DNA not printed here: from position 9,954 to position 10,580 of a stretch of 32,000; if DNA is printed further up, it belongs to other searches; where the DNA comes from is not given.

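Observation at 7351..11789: Uncharacterised radical SAM/SPASM + His-rich CGCGG-motif protein module, with paired DUF2249s, a cupredoxin and a 12-TM membrane protein, inside the NirK/qNor island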

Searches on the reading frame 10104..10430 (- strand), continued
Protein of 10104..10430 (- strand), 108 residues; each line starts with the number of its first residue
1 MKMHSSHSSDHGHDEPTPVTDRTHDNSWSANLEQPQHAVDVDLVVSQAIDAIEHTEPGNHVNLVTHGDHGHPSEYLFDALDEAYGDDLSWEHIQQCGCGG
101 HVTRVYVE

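Call 37: find_encoding_contigs(protein=P0188, flank=8000, max_places=4)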
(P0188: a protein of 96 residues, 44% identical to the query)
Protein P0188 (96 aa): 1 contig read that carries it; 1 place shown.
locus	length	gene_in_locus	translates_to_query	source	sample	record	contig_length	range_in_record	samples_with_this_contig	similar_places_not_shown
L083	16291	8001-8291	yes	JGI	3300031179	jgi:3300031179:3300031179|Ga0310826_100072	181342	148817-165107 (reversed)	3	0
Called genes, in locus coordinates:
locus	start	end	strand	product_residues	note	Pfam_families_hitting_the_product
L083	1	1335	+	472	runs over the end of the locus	PF01565:FAD_binding_4, PF02913:FAD-oxidase_C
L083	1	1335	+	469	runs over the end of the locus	PF01565:FAD_binding_4, PF02913:FAD-oxidase_C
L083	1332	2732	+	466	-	PF12797:Fer4_2 (faint), PF00037:Fer4 (faint), PF12800:Fer4_4 (faint), PF12838:Fer4_7, PF13183:Fer4_8, PF13534:Fer4_17, PF02754:CCG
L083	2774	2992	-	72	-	-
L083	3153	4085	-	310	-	PF02311:AraC_binding (weak), PF12833:HTH_18, PF00165:HTH_AraC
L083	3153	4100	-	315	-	PF02311:AraC_binding (weak), PF12833:HTH_18, PF00165:HTH_AraC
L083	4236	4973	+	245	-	PF06283:ThuA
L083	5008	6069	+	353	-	PF01408:GFO_IDH_MocA, PF03435:Sacchrp_dh_NADP (faint), PF22685:Gal80p_C-like, PF22725:GFO_IDH_MocA_C3, PF02894:GFO_IDH_MocA_C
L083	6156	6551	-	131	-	PF04343:DUF488, PF22751:DUF488-N3a, PF22752:DUF488-N3i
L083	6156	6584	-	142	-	PF22752:DUF488-N3i, PF04343:DUF488, PF22751:DUF488-N3a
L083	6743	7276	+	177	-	PF00881:Nitroreductase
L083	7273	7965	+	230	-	PF01177:Asp_Glu_race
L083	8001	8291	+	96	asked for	PF26005:rSAM_target_put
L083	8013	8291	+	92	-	PF26005:rSAM_target_put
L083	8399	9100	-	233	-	PF00027:cNMP_binding, PF13545:HTH_Crp_2, PF00325:Crp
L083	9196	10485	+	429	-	-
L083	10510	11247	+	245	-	PF14256:YwiC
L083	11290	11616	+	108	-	PF07883:Cupin_2, PF02311:AraC_binding (weak)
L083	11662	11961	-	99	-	PF01883:FeS_assembly_P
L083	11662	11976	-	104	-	PF01883:FeS_assembly_P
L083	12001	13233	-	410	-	-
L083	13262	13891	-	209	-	PF10006:DUF2249, PF01206:TusA, PF10006:DUF2249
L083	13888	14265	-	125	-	-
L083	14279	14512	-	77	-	PF10006:DUF2249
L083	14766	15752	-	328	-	PF00394:Cu-oxidase (faint), PF07731:Cu-oxidase_2, PF07732:Cu-oxidase_3, PF07731:Cu-oxidase_2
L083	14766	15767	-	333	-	PF00394:Cu-oxidase (faint), PF07731:Cu-oxidase_2, PF07732:Cu-oxidase_3, PF07731:Cu-oxidase_2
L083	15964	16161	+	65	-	-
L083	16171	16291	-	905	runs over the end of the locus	PF01326:PPDK_N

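Call 38: find_encoding_contigs(protein=P0177, flank=8000, max_places=4)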
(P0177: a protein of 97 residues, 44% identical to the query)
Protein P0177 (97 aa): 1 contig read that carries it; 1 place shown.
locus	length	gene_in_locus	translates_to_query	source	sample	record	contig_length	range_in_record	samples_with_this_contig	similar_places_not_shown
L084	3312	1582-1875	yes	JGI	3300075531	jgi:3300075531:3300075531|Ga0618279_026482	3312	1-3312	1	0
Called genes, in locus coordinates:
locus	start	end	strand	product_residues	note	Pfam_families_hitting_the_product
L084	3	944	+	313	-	?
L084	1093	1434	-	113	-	-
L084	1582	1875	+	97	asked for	PF26005:rSAM_target_put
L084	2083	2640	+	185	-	PF01814:Hemerythrin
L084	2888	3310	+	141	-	?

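Call 39: find_encoding_contigs(protein=P0171, flank=8000, max_places=4)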
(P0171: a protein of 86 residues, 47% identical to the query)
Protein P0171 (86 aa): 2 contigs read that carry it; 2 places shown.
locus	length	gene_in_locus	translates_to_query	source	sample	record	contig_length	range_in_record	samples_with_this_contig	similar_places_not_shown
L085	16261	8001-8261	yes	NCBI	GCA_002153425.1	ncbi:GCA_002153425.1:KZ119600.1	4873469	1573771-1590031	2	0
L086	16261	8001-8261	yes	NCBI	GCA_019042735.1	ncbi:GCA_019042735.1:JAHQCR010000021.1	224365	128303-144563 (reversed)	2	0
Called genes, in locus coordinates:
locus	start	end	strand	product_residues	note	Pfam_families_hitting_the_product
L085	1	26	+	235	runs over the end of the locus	PF00005:ABC_tran, PF13304:AAA_21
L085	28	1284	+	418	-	PF05975:EcsB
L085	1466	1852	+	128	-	PF13411:MerR_1, PF00376:MerR, PF09278:MerR-DNA-bind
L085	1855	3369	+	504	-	PF00501:AMP-binding, PF13193:AMP-binding_C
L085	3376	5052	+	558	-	PF18158:AidB_N, PF02770:Acyl-CoA_dh_M, PF00441:Acyl-CoA_dh_1, PF08028:Acyl-CoA_dh_2 (weak), PF22924:ACOX_C_alpha1 (weak)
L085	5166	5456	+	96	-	-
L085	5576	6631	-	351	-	PF20903:SPL, PF04055:Radical_SAM (weak)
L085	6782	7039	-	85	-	PF11132:SplA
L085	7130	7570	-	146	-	PF05597:Phasin (faint)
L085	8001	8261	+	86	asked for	PF26005:rSAM_target_put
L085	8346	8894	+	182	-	PF13302:Acetyltransf_3, PF13420:Acetyltransf_4, PF00583:Acetyltransf_1, PF13673:Acetyltransf_10 (weak), PF13508:Acetyltransf_7, PF08445:FR47 (weak)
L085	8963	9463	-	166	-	-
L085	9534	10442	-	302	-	-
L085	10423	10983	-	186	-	PF04542:Sigma70_r2, PF08281:Sigma70_r4_2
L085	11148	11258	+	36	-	-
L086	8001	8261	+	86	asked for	PF26005:rSAM_target_put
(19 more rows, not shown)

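Call 40: find_encoding_contigs(protein=P0203, flank=8000, max_places=4)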
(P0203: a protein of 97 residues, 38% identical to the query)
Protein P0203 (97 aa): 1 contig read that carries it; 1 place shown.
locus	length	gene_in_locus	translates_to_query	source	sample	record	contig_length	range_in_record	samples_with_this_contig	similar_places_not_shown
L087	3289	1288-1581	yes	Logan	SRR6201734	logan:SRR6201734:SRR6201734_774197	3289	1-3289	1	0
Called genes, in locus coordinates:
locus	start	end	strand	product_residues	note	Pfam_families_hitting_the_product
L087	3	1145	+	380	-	?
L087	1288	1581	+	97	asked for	PF26005:rSAM_target_put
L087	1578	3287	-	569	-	?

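Call 48: search_protein_families(library=ncbifam, proteins=[L087:3-1145:+, L083:9196-10485:+, L083:12001-13233:-, L006:10331-10960:+, L029:11280-12644:-, L042:11455-12102:+, L083:13888-14265:-, L087:1578-3287:-], max_evalue=0.01)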
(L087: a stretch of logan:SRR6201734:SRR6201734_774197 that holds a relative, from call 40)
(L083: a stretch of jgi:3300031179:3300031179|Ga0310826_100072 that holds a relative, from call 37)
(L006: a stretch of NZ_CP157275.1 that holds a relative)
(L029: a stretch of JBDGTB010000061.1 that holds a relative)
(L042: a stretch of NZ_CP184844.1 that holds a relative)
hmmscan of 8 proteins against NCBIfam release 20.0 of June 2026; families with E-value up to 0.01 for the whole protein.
L087:3-1145:+ (380 aa): 87 families (the best 25 are shown)
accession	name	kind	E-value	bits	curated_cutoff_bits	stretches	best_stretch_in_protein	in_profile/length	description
TIGR04054.1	rSAM_NirJ1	equivalog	1.1e-179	597.1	650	1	1-372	13-387/387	putative heme d1 biosynthesis radical SAM protein NirJ1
TIGR04546.1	rSAM_ahbC_deAc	equivalog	4.1e-145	483.4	650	1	3-372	15-390/390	12,18-didecarboxysiroheme deacetylase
TIGR04051.1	rSAM_NirJ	equivalog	3.3e-127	424.3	515.45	1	23-372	1-353/354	heme d1 biosynthesis radical SAM protein NirJ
TIGR04347.1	pseudo_SAM_Halo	equivalog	1.1e-114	383.8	525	1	3-371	15-389/390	TIGR04347 family pseudo-SAM/SPASM protein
TIGR04545.1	rSAM_ahbD_hemeb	equivalog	1.8e-74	251.2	500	1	26-366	2-336/339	heme b synthase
TIGR04053.2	TIGR04053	equivalog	4.8e-70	236.6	395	1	25-366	9-363/366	TIGR04053 family radical SAM/SPASM domain-containing protein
TIGR04055.1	rSAM_NirJ2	equivalog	3.7e-63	214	500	1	25-367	1-324/326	putative heme d1 biosynthesis radical SAM protein NirJ2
TIGR03962.1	mycofact_rSAM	equivalog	2.2e-47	161.9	265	1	25-370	13-336/339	mycofactocin radical SAM maturase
TIGR04303.1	GeoRSP_rSAM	equivalog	9.1e-44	150.3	400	1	26-366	7-325/325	GeoRSP system radical SAM/SPASM protein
NF050035.1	rSAM_WgK_link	exception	8.6e-42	143.4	650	1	26-369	11-365/367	radical SAM/SPASM peptide maturase WgkB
TIGR04250.1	SCM_rSAM_ScmE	equivalog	1.2e-35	123.1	400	1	29-363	8-343/358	SynChlorMet cassette radical SAM/SPASM protein ScmE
NF045574.1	sacti_mat_StsB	exception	1.6e-34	119.5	625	1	25-358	97-406/466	StsB family radical SAM/SPASM domain sactipeptide maturase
TIGR04251.1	SCM_rSAM_ScmF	equivalog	5.7e-34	118.1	400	1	28-365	8-339/353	SynChlorMet cassette radical SAM/SPASM protein ScmF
TIGR04103.1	rSAM_nif11_3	equivalog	1.2e-32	113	725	1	26-377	7-354/412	nif11-class peptide radical SAM maturase 3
TIGR04133.1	rSAM_w_lipo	hypoth_equivalog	1.5e-32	112.9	425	1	25-346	25-330/350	TIGR04133 family radical SAM/SPASM protein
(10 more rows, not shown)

L083:9196-10485:+ (429 aa): 0 families

L083:12001-13233:- (410 aa): 0 families

L006:10331-10960:+ (209 aa): 0 families

L029:11280-12644:- (454 aa): 0 families

L042:11455-12102:+ (215 aa): 0 families

L083:13888-14265:- (125 aa): 0 families

L087:1578-3287:- (569 aa): 2 families
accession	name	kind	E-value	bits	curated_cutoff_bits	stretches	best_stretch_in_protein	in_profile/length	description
NF040606.1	CytoC_perox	subfamily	5.8e-05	22.5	150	0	346-403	278-344/524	di-heme-cytochrome C peroxidase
TIGR04039.1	MXAN_0977_Heme2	hypoth_equivalog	0.0089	15.1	362.85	0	358-562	168-321/336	MbnH family di-heme enzyme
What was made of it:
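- A second, unrelated bacterial case is adjacent to another heme-type rSAM (call 48).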

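Call 49: search_protein_families(library=pfam, proteins=[L087:3-1145:+, L083:9196-10485:+, L083:12001-13233:-, L006:10331-10960:+, L029:11280-12644:-, L042:11455-12102:+, L083:13888-14265:-, L087:1578-3287:-], max_evalue=0.1)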
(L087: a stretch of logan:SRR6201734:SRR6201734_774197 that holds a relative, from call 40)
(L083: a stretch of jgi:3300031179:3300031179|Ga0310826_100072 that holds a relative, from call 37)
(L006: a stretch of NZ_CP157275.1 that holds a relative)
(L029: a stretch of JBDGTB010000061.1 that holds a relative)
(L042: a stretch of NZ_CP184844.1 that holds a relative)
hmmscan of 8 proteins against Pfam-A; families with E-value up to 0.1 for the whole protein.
L087:3-1145:+ (380 aa): 3 families
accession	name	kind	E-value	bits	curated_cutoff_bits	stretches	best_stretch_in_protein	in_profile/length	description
PF04055.27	Radical_SAM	-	3.1e-30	106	29.5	1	29-179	2-160/166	Radical SAM superfamily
PF13353.11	Fer4_12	-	7.7e-07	29.9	22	1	27-116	8-100/137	4Fe-4S single cluster domain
PF13186.11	SPASM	-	1.4e-06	29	21.5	1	282-337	8-66/67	Iron-sulfur cluster-binding domain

L083:9196-10485:+ (429 aa): 0 families

L083:12001-13233:- (410 aa): 0 families

L006:10331-10960:+ (209 aa): 0 families

L029:11280-12644:- (454 aa): 1 family
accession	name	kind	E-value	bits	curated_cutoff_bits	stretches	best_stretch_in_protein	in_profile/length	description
PF00115.25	COX1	-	4.1e-08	33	34.8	2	17-106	306-400/436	Cytochrome C and Quinol oxidase polypeptide I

L042:11455-12102:+ (215 aa): 6 families
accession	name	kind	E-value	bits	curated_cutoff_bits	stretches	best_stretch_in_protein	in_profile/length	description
PF24277.2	DmsR_N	-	8.7e-45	152.8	27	1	4-141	3-142/143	DmsR, N-terminal domain-like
PF04967.18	HTH_10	-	1.6e-19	69.8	23.1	1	158-209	1-52/53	HTH DNA binding domain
PF15915.11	BAT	-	2.3e-09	37.7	25.8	1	3-141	1-143/156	GAF and HTH_10 associated domain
PF00196.25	GerE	-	0.0086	16.1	23.5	1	157-208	2-45/57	Bacterial regulatory proteins, luxR family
PF25583.1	WCX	-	0.031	15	23.9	0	99-127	22-52/76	WCX domain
PF12840.13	HTH_20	-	0.048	14.1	27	0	176-202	14-40/51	Helix-turn-helix domain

L083:13888-14265:- (125 aa): 0 families

L087:1578-3287:- (569 aa): 4 families
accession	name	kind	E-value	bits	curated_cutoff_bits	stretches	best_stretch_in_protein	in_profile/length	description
PF00034.26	Cytochrom_C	-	8.1e-05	24.3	21.3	0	363-386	2-24/90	Cytochrome c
PF13442.11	Cytochrome_CBB3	-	0.00071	20.3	27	0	361-380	2-21/68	Cytochrome C oxidase, cbb3-type, subunit III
PF11845.13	Tll0287-like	-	0.0039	18.1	24.1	0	105-128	103-126/144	Tll0287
PF13435.11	Cytochrome_C554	-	0.01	17.2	20.8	0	334-384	12-61/84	Cytochrome c554 and c-prime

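Call 50: predict_structure(alignment_id=A1)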
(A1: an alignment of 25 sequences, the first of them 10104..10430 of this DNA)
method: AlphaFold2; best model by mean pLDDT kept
length: 108 residues; sequences in the alignment: 25
mean_pLDDT: 91.8   pTM: 0.79
mean pLDDT of the five models: 91.8, 91.6, 90.7, 90.0, 89.1
residues with pLDDT >= 90: 90; 70-90: 5; 50-70: 13; < 50: 0
segments of 3 or more residues with pLDDT < 50: none
pLDDT, mean of each block of 10 residues (from residue 1): 64 77 97 96 97 98 97 97 96 95 97
secondary structure, 60 per line:
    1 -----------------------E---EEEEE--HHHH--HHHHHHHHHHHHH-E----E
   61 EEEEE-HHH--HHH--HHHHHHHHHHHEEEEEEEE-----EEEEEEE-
elements in order: E28-32 H35-38 H41-53 E60-65 H77-87 E88-95 E101-107
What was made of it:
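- On RiPP precursor: The AF2 model has pLDDT 91.8 with a compact fold (call 50).
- The AF2 model has pLDDT 91.8 with a beta-alpha-beta-alpha-beta-beta fold (call 50).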

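Call 52: fold_search(model_id=the predicted structure, library=pdb)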
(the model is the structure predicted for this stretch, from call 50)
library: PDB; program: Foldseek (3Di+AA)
matches with E <= 10: 969; with E <= 0.001: 0
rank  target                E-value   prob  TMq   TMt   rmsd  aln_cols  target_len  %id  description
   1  3eey_F                1.2e-02  1.00  0.54  0.34   4.5        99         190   16  CRYSTAL STRUCTURE OF PUTATIVE RRNA-METHYLASE FROM Clostridium thermocellum (released 2008-09-16)
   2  3evz                  2.0e-02  0.98  0.48  0.30   4.0        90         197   16  Crystal structure of Methyltransferase from Pyrococcus furiosus (released 2008-11-11)
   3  3hm2_D                2.0e-02  0.35  0.30  0.22  10.8       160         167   10  Crystal Structure of Putative Precorrin-6Y C5,15-Methyltransferase Targeted Domain from Corynebacterium diphtheriae (released 2009-07-07)
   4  3eey_A                2.1e-02  0.99  0.53  0.33   4.5        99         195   16  CRYSTAL STRUCTURE OF PUTATIVE RRNA-METHYLASE FROM Clostridium thermocellum (released 2008-09-16)
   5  3eey_B                2.8e-02  0.99  0.54  0.33   4.5       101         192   14  CRYSTAL STRUCTURE OF PUTATIVE RRNA-METHYLASE FROM Clostridium thermocellum (released 2008-09-16)
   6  3lby_A                2.8e-02  0.97  0.48  0.32   5.0        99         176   10  Crystal structure of SMU.1697c, a putative methyltransferase from streptococcus mutans in complex with SAH (released 2011-01-12)
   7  4lg1_B                2.8e-02  0.96  0.49  0.29   4.9       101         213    7  Human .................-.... Protein 21D (released 2013-07-17)
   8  3eey_C                3.4e-02  0.99  0.54  0.34   4.5       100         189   14  CRYSTAL STRUCTURE OF PUTATIVE RRNA-METHYLASE FROM Clostridium thermocellum (released 2008-09-16)
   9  3eey_I                3.6e-02  0.99  0.55  0.35   4.4       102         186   14  CRYSTAL STRUCTURE OF PUTATIVE RRNA-METHYLASE FROM Clostridium thermocellum (released 2008-09-16)
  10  6bcm                  4.4e-02  0.94  0.51  0.21   4.6       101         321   16  Structure of a Self-inhibited N475A variant of the Venezuelan Equine Encephalitis Virus (VEEV) nsP2 cysteine protease (released 2017-11-08)
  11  3dul_B                4.4e-02  0.93  0.47  0.28   5.2        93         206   13  Crystal Structure Analysis of the O-methyltransferase from Bacillus cereus (released 2008-08-05)
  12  3tma                  4.4e-02  0.92  0.45  0.18   4.3        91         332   16  Crystal structure of TrmN from Thermus thermophilus (released 2012-03-14)
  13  2i6g_A                4.4e-02  0.84  0.45  0.30   5.6        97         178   10  Crystal structure of a putative methyltransferase (tehb, stm1608) from salmonella typhimurium lt2 at 1.90 A resolution (released 2006-09-12)
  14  3dul_A                5.0e-02  0.96  0.41  0.24   3.3        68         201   12  Crystal Structure Analysis of the O-methyltransferase from Bacillus cereus (released 2008-08-05)
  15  3ofj                  5.0e-02  0.57  0.37  0.26   8.1       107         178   12  Crystal structure of N-methyltransferase NodS from Bradyrhizobium japonicum WM9 (released 2010-10-27)
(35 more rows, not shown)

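Call 59: find_encoding_contigs(protein=P0212, flank=8000, max_places=4)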
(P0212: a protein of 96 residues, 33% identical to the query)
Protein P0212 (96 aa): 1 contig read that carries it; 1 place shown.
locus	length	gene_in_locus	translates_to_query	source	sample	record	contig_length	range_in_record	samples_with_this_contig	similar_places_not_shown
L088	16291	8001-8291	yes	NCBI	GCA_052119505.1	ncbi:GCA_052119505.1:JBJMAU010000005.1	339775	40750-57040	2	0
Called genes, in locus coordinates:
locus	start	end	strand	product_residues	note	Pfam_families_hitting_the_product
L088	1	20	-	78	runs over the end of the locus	PF02597:ThiS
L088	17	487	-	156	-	PF02391:MoaE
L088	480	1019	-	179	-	PF03205:MobB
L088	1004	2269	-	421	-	PF03453:MoeA_N, PF00994:MoCF_biosynth, PF03454:MoeA_C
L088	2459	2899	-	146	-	PF13115:YtkA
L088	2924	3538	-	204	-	PF00578:AhpC-TSA (weak), PF02630:SCO1-SenC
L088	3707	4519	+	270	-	PF00702:Hydrolase (faint), PF05116:S6PP (weak), PF08282:Hydrolase_3, PF05116:S6PP (weak)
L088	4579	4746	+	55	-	-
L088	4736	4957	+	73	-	PF12758:DUF3813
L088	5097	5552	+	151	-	PF13420:Acetyltransf_4 (weak), PF00583:Acetyltransf_1, PF13673:Acetyltransf_10, PF13508:Acetyltransf_7, PF14542:Acetyltransf_CG (weak), PF08445:FR47 (faint)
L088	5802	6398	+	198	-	PF27544:YkzI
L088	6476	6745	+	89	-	PF08712:Nfu_N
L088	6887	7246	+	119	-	PF07098:DUF1360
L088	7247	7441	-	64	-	-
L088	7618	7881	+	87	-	-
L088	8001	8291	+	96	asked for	PF26005:rSAM_target_put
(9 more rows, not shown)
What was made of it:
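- A hemerythrin gene lies directly downstream in Anaerobacillus and in one metagenome contig (calls 38, 59).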

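Call 60: find_encoding_contigs(protein=P0175, flank=8000, max_places=4)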
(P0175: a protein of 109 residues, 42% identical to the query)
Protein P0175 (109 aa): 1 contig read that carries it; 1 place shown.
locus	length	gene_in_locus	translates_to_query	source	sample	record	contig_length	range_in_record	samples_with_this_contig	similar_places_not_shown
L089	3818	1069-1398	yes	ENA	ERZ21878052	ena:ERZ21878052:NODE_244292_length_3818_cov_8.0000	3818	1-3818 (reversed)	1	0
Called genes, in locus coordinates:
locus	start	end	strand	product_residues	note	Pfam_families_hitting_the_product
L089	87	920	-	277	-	PF00892:EamA, PF05653:Mg_trans_NIPA (faint), PF00892:EamA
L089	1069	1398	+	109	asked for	PF26005:rSAM_target_put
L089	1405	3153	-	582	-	PF01590:GAF, PF13185:GAF_2, PF00990:GGDEF, PF00563:EAL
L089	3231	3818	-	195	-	?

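Call 69: find_related_loci(query=A3, collection=metagenome_contigs, flank=8000)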
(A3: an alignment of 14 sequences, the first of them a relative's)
Query A3 (87 aa) in metagenome_contigs; peptide patterns used: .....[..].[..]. (x = any residue, [..] = any of these).
249 stretches matched a pattern; 224 encode a relative of the query (tblastn E <= 1e-3); the best 80 are kept; 80 distinct loci.
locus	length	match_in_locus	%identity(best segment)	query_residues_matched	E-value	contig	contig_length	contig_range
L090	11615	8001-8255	69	3-87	1e-39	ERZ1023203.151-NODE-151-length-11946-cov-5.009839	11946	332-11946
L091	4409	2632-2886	68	1-85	3e-39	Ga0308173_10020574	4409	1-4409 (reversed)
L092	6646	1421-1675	68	3-87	4e-39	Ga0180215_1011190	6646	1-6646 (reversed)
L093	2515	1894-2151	65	1-86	1e-38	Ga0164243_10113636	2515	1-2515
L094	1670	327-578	65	3-86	1e-37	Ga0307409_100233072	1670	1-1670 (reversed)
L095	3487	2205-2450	67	4-85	1e-37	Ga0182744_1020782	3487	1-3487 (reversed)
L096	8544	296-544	63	3-85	1e-35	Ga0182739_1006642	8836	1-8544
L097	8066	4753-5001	63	3-85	6e-35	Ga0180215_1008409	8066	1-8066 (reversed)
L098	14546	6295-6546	61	4-87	4e-34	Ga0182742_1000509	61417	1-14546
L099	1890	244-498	59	1-85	3e-32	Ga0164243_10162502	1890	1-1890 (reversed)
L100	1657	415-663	58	3-85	2e-30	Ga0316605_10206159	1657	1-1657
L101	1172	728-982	56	1-85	8e-31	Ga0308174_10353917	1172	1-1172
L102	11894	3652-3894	57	5-85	4e-30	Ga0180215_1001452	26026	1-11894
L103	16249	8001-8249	57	3-85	1e-29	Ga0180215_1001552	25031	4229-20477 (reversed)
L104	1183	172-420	53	3-85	1e-29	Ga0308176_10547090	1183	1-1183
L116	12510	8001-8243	48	3-83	2e-24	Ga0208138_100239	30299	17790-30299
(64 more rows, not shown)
